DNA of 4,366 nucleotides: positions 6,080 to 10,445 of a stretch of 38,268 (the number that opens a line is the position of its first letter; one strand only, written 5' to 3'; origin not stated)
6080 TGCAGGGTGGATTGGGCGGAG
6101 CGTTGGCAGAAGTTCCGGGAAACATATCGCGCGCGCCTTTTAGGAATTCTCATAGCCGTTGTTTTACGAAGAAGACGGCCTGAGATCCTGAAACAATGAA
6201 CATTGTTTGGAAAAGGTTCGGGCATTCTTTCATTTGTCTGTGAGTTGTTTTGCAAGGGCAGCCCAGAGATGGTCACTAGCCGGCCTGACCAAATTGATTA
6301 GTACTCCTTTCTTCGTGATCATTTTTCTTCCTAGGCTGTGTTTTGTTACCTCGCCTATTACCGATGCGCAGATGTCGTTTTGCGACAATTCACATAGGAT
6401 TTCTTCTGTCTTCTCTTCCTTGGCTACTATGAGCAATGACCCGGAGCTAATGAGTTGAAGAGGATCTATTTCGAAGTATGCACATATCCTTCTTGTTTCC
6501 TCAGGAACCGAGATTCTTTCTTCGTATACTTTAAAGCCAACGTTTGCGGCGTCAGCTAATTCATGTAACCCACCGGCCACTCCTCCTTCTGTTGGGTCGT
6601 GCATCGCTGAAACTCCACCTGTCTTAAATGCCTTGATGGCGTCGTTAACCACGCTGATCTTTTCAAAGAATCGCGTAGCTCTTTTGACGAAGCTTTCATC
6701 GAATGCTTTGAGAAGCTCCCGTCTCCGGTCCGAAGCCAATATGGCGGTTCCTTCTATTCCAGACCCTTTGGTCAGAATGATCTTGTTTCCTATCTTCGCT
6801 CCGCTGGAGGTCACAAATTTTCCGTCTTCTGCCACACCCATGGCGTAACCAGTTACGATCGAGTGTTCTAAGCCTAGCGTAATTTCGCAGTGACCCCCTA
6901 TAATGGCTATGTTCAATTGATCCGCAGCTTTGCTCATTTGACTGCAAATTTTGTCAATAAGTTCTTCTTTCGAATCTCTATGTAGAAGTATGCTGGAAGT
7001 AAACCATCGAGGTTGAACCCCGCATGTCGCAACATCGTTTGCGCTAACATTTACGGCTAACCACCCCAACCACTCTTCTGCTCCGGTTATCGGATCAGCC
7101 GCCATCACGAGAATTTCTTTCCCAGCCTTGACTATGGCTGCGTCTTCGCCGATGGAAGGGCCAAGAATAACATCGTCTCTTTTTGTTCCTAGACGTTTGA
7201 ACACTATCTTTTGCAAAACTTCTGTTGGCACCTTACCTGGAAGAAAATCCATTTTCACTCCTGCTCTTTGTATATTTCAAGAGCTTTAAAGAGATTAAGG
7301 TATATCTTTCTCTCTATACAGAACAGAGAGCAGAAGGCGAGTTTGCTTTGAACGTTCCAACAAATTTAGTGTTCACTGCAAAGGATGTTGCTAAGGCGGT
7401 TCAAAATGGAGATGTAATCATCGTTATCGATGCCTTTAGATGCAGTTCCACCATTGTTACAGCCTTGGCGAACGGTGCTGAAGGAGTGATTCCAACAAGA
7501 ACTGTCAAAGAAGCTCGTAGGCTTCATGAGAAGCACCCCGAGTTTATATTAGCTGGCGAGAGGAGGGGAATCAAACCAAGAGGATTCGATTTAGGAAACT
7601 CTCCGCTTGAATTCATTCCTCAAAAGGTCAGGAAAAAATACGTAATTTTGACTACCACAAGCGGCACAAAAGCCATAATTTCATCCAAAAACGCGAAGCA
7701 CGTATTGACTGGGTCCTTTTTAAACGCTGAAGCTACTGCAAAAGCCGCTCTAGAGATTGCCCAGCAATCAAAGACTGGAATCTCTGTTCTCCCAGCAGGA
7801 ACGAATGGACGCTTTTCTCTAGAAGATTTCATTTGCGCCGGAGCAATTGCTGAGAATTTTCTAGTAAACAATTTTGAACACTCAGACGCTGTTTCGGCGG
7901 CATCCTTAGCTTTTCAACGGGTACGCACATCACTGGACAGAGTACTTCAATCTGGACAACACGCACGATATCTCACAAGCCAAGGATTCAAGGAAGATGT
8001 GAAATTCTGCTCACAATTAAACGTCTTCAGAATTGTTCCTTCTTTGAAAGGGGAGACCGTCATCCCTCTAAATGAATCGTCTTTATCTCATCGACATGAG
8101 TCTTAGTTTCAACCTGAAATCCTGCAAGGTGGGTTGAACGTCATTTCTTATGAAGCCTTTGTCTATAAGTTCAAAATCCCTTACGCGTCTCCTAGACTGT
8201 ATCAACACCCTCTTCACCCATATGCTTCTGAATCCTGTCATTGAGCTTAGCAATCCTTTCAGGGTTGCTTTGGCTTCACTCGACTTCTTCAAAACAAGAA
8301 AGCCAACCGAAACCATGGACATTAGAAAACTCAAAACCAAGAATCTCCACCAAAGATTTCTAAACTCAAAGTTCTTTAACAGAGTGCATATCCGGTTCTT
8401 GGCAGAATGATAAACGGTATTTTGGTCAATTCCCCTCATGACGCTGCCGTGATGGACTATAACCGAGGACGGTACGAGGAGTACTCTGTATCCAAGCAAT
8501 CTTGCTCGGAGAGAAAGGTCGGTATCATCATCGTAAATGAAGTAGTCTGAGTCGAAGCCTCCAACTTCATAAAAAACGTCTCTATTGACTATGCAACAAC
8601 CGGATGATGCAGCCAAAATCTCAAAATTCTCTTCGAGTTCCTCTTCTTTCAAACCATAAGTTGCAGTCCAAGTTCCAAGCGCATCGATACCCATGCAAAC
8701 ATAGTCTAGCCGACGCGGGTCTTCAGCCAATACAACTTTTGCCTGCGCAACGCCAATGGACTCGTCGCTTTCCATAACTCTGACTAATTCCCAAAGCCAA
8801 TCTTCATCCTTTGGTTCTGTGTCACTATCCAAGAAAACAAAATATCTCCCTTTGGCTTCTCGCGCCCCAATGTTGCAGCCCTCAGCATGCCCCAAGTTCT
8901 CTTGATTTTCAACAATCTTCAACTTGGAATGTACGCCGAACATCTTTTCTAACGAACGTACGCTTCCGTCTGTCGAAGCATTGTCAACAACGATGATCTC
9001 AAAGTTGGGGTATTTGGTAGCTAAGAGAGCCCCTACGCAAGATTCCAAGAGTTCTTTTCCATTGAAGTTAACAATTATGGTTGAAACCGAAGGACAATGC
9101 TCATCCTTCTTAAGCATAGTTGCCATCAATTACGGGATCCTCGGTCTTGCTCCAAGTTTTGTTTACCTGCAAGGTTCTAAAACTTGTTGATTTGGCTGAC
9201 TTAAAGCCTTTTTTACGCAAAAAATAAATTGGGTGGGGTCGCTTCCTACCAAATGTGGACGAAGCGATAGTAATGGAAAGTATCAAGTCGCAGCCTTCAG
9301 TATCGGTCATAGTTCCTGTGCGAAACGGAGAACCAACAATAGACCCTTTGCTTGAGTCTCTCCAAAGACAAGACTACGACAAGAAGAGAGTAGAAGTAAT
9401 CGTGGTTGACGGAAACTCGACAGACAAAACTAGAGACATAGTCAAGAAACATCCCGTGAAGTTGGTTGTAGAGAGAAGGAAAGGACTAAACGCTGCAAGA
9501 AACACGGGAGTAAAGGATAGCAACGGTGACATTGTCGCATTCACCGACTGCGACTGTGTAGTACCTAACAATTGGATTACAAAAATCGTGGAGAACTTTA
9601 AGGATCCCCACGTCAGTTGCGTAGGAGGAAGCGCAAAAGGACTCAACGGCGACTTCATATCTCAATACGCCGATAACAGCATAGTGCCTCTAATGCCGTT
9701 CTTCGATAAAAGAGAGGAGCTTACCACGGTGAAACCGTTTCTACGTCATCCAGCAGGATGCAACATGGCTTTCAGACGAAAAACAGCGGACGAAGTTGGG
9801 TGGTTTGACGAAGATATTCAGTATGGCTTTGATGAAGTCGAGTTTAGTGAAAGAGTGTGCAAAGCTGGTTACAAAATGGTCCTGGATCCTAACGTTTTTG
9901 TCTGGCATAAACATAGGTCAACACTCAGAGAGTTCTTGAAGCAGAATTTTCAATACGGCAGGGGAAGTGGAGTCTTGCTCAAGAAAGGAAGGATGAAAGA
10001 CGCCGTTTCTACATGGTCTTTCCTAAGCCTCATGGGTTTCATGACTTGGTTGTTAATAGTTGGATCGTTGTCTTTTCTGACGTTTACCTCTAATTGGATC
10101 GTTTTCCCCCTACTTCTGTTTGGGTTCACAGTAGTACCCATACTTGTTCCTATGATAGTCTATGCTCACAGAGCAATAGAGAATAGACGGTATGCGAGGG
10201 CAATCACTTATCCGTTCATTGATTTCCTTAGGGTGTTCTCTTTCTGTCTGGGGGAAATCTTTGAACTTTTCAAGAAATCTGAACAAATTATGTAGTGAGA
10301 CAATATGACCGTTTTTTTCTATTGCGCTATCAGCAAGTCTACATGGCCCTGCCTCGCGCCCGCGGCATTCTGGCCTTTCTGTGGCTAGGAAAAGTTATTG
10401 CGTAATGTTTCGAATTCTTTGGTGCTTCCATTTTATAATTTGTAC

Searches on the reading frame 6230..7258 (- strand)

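Call 84: search_protein_families(library=pfam, proteins=[window:6230-7258:-], max_evalue=0.00001)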
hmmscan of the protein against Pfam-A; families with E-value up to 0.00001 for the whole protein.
window:6230-7258:- (342 aa): 2 families
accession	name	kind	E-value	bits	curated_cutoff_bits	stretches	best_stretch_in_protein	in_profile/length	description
PF02769.27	AIRS_C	-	2.9e-25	89.7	23.1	1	155-307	1-148/156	AIR synthase related protein, C-terminal domain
PF00586.29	AIRS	-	2.9e-16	60.3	24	1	37-142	1-111/112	AIR synthase related protein, N-terminal domain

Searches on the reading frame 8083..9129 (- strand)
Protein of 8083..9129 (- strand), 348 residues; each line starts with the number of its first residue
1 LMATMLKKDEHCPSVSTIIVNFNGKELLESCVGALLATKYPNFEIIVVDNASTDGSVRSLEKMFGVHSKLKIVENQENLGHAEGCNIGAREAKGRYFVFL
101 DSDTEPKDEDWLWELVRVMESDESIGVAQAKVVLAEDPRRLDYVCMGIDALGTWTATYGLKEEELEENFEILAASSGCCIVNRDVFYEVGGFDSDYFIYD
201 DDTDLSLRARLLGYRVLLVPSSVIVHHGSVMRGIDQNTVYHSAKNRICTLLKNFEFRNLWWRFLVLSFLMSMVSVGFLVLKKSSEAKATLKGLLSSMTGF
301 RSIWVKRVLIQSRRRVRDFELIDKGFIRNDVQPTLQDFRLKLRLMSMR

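Call 84: search_protein_families(library=pfam, proteins=[window:8083-9129:-], max_evalue=0.00001)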
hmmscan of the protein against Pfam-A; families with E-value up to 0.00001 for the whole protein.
window:8083-9129:- (348 aa): 4 families
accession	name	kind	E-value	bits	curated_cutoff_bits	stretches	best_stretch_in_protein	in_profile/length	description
PF00535.33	Glycos_transf_2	-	1.1e-28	100.7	23.3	1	16-189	1-167/168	Glycosyl transferase family 2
PF13641.12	Glyco_tranf_2_3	-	5.5e-16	59.7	27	1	13-225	1-210/230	Glycosyltransferase like family 2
PF10111.15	Glyco_tranf_2_2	-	4.9e-11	43.1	27.3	1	28-224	15-213/276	Glycosyltransferase like family 2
PF13632.12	Glyco_trans_2_3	-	2.4e-09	37.7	27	1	96-238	1-137/198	Glycosyl transferase family group 2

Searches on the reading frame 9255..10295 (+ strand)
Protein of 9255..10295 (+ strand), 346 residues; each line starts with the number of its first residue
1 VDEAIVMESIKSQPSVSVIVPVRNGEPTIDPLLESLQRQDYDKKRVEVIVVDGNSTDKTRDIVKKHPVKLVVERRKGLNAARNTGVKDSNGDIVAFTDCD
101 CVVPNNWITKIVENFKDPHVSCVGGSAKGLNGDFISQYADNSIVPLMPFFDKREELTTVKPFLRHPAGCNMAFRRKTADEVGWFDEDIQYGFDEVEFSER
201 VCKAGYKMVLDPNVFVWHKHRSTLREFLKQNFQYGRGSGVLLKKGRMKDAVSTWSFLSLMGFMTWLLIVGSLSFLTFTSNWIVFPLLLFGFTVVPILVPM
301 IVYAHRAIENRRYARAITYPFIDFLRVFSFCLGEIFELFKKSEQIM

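Call 84: search_protein_families(library=pfam, proteins=[window:9255-10295:+], max_evalue=0.00001)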
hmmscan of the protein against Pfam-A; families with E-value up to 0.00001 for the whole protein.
window:9255-10295:+ (346 aa): 5 families
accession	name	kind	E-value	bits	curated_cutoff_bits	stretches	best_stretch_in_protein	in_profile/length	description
PF00535.33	Glycos_transf_2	-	9.2e-33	114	23.3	1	17-181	1-167/168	Glycosyl transferase family 2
PF13641.12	Glyco_tranf_2_3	-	3.8e-16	60.2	27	1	14-232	1-225/230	Glycosyltransferase like family 2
PF13632.12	Glyco_trans_2_3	-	8.8e-13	49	27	1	93-292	1-197/198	Glycosyl transferase family group 2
PF10111.15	Glyco_tranf_2_2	-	2.4e-11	44.1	27.3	1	17-226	1-224/276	Glycosyltransferase like family 2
PF13506.12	Glyco_transf_21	-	3.2e-08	33.7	21.7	1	84-233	24-171/174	Glycosyl transferase family 21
